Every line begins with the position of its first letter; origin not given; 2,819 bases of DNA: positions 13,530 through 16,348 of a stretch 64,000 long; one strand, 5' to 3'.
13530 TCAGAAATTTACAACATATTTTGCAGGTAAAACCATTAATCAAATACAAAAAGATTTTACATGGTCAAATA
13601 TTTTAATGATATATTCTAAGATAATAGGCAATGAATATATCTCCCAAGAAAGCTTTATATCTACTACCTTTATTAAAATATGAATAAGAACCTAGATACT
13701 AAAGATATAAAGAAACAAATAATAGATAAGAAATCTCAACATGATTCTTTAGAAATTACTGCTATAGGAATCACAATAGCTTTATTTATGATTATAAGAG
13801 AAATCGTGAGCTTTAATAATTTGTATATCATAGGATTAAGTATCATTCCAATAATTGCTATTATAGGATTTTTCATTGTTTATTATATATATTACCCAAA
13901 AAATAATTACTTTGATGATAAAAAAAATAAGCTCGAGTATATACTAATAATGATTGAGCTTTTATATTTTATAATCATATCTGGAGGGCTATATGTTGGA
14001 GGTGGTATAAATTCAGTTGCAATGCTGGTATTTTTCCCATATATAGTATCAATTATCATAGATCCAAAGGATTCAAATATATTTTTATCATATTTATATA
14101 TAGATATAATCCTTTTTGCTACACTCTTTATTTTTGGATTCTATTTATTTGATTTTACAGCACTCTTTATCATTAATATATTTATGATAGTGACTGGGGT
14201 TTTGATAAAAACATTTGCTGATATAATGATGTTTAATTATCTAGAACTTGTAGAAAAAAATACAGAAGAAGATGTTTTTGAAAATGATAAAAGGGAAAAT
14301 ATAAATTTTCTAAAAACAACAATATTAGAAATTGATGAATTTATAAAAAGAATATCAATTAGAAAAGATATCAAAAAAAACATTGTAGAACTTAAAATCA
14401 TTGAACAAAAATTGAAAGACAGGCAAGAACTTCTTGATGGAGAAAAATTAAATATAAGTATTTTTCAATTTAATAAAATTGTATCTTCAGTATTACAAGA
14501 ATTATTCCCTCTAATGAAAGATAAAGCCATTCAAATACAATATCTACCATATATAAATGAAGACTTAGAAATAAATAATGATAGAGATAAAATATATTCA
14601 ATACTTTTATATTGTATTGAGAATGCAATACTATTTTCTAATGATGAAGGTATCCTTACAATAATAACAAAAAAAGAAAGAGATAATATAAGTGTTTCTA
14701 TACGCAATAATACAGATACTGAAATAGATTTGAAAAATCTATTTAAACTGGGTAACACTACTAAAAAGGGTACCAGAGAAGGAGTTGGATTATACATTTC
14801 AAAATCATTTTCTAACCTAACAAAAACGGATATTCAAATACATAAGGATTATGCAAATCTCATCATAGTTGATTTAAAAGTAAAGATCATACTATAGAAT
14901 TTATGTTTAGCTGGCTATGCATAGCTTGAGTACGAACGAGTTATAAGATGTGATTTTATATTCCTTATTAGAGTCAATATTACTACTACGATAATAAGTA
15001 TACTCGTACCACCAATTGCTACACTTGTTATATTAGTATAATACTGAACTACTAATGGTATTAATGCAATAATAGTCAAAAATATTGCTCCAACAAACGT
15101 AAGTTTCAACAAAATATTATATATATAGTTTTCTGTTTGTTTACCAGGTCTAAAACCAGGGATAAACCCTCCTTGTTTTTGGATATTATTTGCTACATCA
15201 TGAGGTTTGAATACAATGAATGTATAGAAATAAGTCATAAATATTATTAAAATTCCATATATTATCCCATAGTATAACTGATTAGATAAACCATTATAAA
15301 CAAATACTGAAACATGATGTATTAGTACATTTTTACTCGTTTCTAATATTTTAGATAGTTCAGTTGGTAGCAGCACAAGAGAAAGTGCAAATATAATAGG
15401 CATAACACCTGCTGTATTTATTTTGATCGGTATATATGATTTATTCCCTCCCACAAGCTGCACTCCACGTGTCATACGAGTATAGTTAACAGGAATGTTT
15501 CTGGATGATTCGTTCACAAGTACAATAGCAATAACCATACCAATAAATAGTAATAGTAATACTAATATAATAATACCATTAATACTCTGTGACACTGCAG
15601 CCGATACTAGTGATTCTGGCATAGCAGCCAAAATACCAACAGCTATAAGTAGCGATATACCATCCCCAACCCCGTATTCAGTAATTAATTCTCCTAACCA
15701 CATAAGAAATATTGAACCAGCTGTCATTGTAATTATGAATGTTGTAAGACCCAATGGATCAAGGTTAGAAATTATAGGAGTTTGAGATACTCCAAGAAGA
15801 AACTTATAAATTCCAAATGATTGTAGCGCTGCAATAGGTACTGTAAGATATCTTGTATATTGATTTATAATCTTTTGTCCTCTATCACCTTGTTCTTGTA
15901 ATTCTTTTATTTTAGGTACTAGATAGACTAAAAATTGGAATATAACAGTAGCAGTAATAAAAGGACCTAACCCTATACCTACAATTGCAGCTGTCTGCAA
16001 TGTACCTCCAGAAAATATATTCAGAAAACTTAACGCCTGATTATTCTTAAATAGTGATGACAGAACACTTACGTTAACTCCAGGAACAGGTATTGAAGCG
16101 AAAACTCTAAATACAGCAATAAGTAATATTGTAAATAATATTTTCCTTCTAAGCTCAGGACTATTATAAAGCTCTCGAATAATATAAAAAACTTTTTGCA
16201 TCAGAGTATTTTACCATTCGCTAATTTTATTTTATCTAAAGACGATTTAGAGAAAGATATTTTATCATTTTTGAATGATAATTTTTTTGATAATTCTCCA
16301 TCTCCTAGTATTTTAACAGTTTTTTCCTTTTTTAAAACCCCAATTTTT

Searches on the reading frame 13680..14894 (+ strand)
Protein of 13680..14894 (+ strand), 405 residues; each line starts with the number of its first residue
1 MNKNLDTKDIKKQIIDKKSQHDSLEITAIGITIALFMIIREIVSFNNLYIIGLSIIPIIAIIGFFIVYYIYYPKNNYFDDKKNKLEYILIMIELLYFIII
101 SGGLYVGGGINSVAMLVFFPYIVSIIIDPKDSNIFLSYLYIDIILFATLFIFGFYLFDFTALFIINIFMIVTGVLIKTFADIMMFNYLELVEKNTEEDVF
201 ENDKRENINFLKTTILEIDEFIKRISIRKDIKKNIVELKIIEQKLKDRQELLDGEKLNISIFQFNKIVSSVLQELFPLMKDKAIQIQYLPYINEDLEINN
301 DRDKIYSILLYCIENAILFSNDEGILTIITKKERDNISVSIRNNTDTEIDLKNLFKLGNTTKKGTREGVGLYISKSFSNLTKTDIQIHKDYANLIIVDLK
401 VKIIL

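Call 39: search_protein_families(library=pfam, proteins=[window:13680-14894:+], max_evalue=0.001)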
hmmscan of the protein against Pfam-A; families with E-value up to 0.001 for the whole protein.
window:13680-14894:+ (405 aa): 1 family
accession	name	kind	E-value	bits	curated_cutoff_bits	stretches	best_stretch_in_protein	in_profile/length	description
PF02518.31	HATPase_c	-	5.6e-06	27.2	26.4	1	301-388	2-94/111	Histidine kinase-, DNA gyrase B-, and HSP90-like ATPase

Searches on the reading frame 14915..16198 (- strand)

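Call 39: search_protein_families(library=pfam, proteins=[window:14915-16198:-], max_evalue=0.001)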
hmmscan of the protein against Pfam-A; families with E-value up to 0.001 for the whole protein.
window:14915-16198:- (427 aa): 1 family
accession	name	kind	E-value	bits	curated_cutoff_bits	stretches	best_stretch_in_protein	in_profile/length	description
PF00344.25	SecY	-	2.3e-92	310.1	32.2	1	72-410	2-305/306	SecY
